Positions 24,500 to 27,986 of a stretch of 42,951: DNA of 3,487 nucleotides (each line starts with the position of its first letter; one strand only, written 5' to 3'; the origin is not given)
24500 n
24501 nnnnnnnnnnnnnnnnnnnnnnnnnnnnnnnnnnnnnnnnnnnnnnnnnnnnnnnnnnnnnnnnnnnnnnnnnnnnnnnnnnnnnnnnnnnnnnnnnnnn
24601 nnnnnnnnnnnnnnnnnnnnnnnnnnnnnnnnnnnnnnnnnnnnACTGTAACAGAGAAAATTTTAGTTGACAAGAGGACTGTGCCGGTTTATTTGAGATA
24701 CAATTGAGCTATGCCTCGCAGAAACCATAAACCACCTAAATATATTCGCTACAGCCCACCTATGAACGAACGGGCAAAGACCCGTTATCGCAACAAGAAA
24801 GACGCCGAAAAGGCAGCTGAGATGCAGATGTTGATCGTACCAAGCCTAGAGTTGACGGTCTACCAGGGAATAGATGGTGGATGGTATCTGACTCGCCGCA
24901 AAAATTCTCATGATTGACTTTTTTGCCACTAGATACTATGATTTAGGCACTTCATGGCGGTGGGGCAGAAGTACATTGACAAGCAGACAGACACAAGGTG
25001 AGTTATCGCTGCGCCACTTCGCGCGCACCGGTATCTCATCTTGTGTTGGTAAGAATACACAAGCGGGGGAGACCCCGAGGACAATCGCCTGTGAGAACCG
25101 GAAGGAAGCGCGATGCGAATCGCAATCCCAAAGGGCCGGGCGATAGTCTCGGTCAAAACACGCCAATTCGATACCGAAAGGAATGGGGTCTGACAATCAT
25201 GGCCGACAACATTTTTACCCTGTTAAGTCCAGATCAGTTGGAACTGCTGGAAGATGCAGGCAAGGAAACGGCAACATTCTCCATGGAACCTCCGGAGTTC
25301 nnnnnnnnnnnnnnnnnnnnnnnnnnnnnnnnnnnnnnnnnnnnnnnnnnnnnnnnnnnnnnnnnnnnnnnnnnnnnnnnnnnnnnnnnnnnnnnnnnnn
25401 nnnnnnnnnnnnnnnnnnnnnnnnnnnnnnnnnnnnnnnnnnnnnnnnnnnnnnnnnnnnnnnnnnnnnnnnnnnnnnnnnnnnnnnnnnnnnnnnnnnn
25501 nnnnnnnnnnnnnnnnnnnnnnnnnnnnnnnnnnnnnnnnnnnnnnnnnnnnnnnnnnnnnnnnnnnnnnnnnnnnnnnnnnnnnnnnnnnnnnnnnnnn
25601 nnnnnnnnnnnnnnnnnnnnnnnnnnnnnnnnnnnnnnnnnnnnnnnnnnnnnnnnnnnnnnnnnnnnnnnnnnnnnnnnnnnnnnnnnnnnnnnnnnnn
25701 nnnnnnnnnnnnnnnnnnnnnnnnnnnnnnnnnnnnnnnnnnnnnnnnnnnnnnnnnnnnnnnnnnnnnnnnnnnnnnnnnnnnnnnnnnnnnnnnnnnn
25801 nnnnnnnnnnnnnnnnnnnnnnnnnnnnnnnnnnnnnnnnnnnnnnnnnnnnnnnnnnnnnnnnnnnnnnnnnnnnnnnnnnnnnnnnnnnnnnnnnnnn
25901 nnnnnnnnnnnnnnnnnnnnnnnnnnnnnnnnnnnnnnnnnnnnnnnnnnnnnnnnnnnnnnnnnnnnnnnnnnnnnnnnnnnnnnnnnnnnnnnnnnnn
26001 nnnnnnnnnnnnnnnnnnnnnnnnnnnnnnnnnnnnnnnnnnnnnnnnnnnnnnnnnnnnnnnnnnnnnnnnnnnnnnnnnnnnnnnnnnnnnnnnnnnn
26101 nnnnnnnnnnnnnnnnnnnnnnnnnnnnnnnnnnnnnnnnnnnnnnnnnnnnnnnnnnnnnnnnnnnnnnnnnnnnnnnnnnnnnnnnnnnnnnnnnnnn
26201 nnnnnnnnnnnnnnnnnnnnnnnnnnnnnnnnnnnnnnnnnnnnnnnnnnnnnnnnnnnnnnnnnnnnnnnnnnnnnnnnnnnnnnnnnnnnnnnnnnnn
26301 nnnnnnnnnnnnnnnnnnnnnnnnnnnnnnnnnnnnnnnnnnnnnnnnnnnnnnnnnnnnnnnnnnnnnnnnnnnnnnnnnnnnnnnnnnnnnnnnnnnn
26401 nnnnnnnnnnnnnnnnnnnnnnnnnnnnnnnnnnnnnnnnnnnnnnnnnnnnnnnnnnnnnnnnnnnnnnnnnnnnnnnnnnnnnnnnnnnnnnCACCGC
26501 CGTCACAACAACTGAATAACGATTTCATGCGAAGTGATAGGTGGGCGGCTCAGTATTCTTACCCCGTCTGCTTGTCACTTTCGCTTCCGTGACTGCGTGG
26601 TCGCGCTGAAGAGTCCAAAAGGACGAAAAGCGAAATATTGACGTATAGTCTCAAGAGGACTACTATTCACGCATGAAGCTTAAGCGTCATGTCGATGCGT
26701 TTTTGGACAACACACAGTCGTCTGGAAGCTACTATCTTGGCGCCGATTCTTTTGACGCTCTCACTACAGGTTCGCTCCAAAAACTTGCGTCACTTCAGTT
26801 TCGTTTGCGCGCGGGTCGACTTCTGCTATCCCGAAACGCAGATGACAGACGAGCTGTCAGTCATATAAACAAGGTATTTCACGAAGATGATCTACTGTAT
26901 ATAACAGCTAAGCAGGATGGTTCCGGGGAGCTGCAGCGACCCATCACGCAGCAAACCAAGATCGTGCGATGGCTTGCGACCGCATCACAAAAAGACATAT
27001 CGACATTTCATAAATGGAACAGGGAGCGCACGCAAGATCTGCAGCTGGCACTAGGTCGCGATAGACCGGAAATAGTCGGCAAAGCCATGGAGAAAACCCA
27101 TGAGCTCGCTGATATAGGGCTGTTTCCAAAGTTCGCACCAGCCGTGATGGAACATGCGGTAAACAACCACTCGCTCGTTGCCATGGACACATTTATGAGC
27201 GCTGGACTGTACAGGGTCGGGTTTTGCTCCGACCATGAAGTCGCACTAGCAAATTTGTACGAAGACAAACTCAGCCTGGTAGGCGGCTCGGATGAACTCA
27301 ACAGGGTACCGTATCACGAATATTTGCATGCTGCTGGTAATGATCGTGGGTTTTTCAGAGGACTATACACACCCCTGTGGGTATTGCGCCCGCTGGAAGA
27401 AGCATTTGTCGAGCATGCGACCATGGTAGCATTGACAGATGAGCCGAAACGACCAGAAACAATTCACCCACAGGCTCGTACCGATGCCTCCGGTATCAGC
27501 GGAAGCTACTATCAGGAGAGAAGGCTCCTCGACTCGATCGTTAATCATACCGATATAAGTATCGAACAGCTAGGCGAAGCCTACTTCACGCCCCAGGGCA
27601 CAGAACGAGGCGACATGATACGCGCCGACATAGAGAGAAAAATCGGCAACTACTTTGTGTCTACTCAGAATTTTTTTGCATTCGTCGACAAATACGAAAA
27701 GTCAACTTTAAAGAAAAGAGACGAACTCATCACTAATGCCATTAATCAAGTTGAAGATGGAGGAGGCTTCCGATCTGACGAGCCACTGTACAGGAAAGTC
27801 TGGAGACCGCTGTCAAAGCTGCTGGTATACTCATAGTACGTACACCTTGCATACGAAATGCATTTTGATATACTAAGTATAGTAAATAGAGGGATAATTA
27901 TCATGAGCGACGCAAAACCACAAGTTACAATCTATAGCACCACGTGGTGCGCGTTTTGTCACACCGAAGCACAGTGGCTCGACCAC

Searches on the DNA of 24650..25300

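Call 73: search_rna_families(source=window, start=24650, end=25300, threshold=evalue, max_evalue=1, show_alignments=1)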
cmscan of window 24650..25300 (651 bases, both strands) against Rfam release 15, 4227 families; matches with E-value up to 1: 2.
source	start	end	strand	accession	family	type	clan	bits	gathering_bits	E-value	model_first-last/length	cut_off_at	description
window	24982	25054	+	RF00692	MIR171_2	Gene; miRNA;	CL00099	22.3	65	0.022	1-111/111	no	MIR171_2 microRNA precursor family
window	24986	25154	+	RF01700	Collinsella-1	Gene; sRNA;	-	12.7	35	0.8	1-196/196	no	Collinsella-1 RNA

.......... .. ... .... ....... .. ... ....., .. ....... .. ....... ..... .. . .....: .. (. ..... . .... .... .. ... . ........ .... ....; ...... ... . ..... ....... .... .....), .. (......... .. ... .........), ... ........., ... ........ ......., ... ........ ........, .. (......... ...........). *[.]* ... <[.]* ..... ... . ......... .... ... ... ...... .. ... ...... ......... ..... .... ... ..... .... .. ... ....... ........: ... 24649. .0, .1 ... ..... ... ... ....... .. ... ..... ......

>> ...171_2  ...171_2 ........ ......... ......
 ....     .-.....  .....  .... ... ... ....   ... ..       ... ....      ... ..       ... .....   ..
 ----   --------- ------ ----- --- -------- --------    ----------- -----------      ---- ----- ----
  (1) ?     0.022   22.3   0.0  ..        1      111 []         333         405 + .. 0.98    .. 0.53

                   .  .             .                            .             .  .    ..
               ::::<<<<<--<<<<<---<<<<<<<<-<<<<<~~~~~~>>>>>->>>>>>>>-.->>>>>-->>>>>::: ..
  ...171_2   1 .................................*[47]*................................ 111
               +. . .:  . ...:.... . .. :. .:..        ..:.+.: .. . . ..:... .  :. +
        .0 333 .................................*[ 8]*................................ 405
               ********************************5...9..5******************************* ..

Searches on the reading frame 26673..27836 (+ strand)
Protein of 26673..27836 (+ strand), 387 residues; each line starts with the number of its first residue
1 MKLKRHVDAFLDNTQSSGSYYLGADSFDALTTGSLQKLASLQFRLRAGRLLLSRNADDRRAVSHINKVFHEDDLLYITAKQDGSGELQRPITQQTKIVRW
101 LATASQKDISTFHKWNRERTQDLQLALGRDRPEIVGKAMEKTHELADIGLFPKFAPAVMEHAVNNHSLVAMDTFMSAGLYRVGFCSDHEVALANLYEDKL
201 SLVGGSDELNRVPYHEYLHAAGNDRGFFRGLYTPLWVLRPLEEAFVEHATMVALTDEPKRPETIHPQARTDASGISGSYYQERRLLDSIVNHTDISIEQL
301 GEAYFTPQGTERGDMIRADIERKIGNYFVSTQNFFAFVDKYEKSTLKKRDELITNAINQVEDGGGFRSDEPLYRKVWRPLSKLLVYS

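Call 3: search_protein_families(library=pfam, proteins=[window:26673-27836:+], max_evalue=0.01)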
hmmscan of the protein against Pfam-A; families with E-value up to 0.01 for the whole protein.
window:26673-27836:+ (387 aa): 0 families

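Call 4: search_protein_families(library=ncbifam, proteins=[window:26673-27836:+], max_evalue=0.01)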
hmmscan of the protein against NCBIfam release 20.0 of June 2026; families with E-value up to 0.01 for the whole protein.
window:26673-27836:+ (387 aa): 0 families

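Call 47: find_homologous_proteins(query=window:26673-27836:+, max_evalue=0.001)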
Query window:26673-27836:+ (387 aa): 13 proteins with E <= 0.001 among 4004 candidates.
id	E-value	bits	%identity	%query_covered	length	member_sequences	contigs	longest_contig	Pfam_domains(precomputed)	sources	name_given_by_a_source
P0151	3.9e-259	877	100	100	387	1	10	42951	-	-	-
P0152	9.7e-130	451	56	96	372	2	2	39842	-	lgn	-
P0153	3.3e-126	440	55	93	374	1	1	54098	-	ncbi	-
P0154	4.8e-122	426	56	92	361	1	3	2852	-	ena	-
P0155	1.3e-93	332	45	93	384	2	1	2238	-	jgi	jgi:hypothetical protein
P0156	1.5e-75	273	43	93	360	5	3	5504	-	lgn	-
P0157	4.1e-74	268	41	93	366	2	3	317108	-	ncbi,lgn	-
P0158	2.5e-67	246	37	91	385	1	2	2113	-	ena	-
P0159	1.2e-65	240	40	88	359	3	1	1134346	-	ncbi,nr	ncbi:MAG: hypothetical protein H6797_03890 [Candidatus Nomurabacteria bacterium]|nr:MAG: hypothetica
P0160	4.8e-65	238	36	91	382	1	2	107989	-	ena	-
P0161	2.3e-64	236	40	88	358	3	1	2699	-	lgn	-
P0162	3.3e-64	236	37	91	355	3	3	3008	-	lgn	-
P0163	6.1e-56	208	41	72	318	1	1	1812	-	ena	-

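Call 48: find_encoding_contigs(protein=P0153, flank=10000, max_places=2)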
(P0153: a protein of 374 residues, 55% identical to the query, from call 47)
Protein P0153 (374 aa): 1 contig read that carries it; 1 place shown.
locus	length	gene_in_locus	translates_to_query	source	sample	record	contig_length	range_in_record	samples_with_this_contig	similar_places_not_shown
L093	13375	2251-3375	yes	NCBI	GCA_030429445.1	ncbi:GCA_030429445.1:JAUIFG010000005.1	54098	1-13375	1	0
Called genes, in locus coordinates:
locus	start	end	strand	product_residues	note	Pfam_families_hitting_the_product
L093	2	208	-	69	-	?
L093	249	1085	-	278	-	PF00119:ATP-synt_A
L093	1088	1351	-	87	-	PF09527:ATPase_gene1 (weak)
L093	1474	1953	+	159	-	-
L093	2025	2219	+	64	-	-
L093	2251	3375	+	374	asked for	-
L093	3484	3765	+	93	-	PF00462:Glutaredoxin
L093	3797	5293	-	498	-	PF13522:GATase_6 (weak), PF13537:GATase_7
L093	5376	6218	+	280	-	PF00561:Abhydrolase_1, PF12146:Hydrolase_4, PF12697:Abhydrolase_6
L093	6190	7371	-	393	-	PF08323:Glyco_transf_5 (faint), PF13477:Glyco_trans_4_2, PF20706:GT4-conflict, PF13439:Glyco_transf_4, PF13579:Glyco_trans_4_4, PF00534:Glycos_transf_1, PF13692:Glyco_trans_1_4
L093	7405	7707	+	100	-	-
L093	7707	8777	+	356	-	PF13439:Glyco_transf_4, PF13579:Glyco_trans_4_4 (weak), PF20706:GT4-conflict (weak), PF00534:Glycos_transf_1, PF13692:Glyco_trans_1_4, PF13524:Glyco_trans_1_2 (faint)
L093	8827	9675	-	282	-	-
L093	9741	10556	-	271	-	PF02224:Cytidylate_kin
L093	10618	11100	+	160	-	PF01668:SmpB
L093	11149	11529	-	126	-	-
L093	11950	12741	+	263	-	PF03372:Exo_endo_phos, PF14529:Exo_endo_phos_2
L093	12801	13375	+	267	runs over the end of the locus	PF00625:Guanylate_kin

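Call 64: predict_structure(alignment_id=A3)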
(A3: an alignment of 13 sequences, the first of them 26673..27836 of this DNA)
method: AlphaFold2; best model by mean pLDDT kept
length: 387 residues; sequences in the alignment: 13
mean_pLDDT: 78.9   pTM: 0.79
mean pLDDT of the five models: 78.9, 76.7, 74.6, 71.2, 51.3
residues with pLDDT >= 90: 115; 70-90: 186; 50-70: 47; < 50: 39
segments of 3 or more residues with pLDDT < 50: 1-3, 228-237, 270-277, 370-387
pLDDT, mean of each block of 10 residues (from residue 1): 67 66 71 71 89 88 93 92 85 95 91 90 95 95 90 91 91 86 85 92 88 90 57 46 82 78 58 50 84 83 81 84 87 83 77 86 64 34 27
secondary structure, 60 per line:
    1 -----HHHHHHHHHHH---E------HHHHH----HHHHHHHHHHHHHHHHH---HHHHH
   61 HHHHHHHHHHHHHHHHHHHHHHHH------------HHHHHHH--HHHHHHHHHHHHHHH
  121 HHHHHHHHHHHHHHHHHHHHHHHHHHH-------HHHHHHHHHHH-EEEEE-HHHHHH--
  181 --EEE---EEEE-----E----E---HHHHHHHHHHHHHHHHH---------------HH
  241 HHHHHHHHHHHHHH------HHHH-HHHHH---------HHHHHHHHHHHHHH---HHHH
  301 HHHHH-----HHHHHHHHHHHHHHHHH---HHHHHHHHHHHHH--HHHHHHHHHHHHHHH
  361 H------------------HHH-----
elements in order: H6-16 H27-31 H36-52 H56-84 H97-103 H106-147 H155-165 E167-171 H173-178 E183-185 E189-192 H207-223 H239-254 H261-264 H266-270 H280-293 H297-305 H311-327 H331-343 H346-361

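Call 67: fold_search(model_id=the predicted structure, library=pdb)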
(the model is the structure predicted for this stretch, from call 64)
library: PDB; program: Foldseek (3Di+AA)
matches with E <= 10: 107; with E <= 0.001: 0
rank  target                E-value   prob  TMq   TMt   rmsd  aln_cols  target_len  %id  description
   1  4dwb                  5.9e-01  0.12  0.16  0.16  19.0       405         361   11  Crystal structure of Trypanosoma cruzi farnesyl diphosphate synthase in complex with [2-(n-pentylamino)ethane-1,1-diyl]b (released 2013-01-16)
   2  7bb9                  1.0e+00  0.47  0.25  0.24  12.7       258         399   13  Crystal structure of Lugdulysin E242Q Y315F mutant (released 2022-07-13)
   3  7cxk_A                1.0e+00  0.08  0.15  0.19  18.7       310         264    9  The ligand-free structure of human PPARgamma LBD R288H mutant in the presence of the SRC-1 coactivator peptide (released 2021-09-01)
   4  1dmt                  1.1e+00  0.03  0.11  0.07  22.1       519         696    9  STRUCTURE OF HUMAN NEUTRAL ENDOPEPTIDASE COMPLEXED WITH PHOSPHORAMIDON (released 2000-12-20)
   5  4xbh_A                1.3e+00  0.08  0.19  0.12  21.7       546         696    9  Soluble rabbit neprilysin (released 2016-05-25)
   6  7udm_A                1.4e+00  0.05  0.11  0.14  23.9       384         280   10  Crystal structure of designed helical repeat protein RPB_PLP1_R6 in alternative conformation 1 (with peptide) (released 2023-03-22)
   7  3lmp_A                1.6e+00  0.08  0.16  0.20  17.2       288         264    9  Crystal structure of the PPARgamma-LBD complexed with a cercosporamide derivative modulator (released 2010-04-14)
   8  8a7b_A                1.7e+00  0.08  0.16  0.18  18.9       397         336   10  PcIDS1_D319N in complex with Mg2+ and 3-Br-GPP (released 2023-05-31)
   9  9cz4                  2.0e+00  0.08  0.18  0.19  18.9       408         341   10  Crystal Structure (I) of human farnesyl pyrophosphate synthase in complex with a cryptic pocket ligand, CL03049 (released 2025-10-29)
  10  6iv4_B                2.0e+00  0.02  0.08  0.11  29.8       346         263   13  Crystal structure of a bacterial Bestrophin homolog from Klebsiella pneumoniae with a mutation W252F (released 2019-11-13)
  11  7cxi_A                2.1e+00  0.08  0.16  0.21  17.1       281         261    9  The ligand-free structure of human PPARgamma LBD F287Y mutant in the presence of the SRC-1 coactivator peptide (released 2021-09-01)
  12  9v8d_A                2.1e+00  0.06  0.15  0.19  17.4       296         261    9  PPARgamma ligand-binding domain in complex with PG08 (released 2025-11-05)
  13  9m1g_A                2.5e+00  0.03  0.11  0.12  27.8       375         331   11  Crystal structure of E. coli tryptophanyl-tRNA synthetase complexed with chuangxinmycin and ATP in open-closed state (released 2025-07-23)
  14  7cxl_A                2.6e+00  0.06  0.16  0.21  17.8       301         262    8  The ligand-free structure of human PPARgamma LBD S289C mutant in the presence of the SRC-1 coactivator peptide (released 2021-09-01)
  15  8a73_B                2.6e+00  0.06  0.17  0.19  17.3       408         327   10  PcIDS1 in complex with Mn2+ and GPP (released 2023-05-31)
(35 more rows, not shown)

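Call 78: search_protein_families(library=padloc, proteins=[window:26673-27836:+], max_evalue=0.001)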
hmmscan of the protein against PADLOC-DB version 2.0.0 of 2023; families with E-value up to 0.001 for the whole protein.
window:26673-27836:+ (387 aa): 0 families

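Call 79: search_protein_families(library=pfam, proteins=[window:26673-27836:+], max_evalue=10)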
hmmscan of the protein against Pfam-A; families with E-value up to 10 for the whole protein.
window:26673-27836:+ (387 aa): 0 families
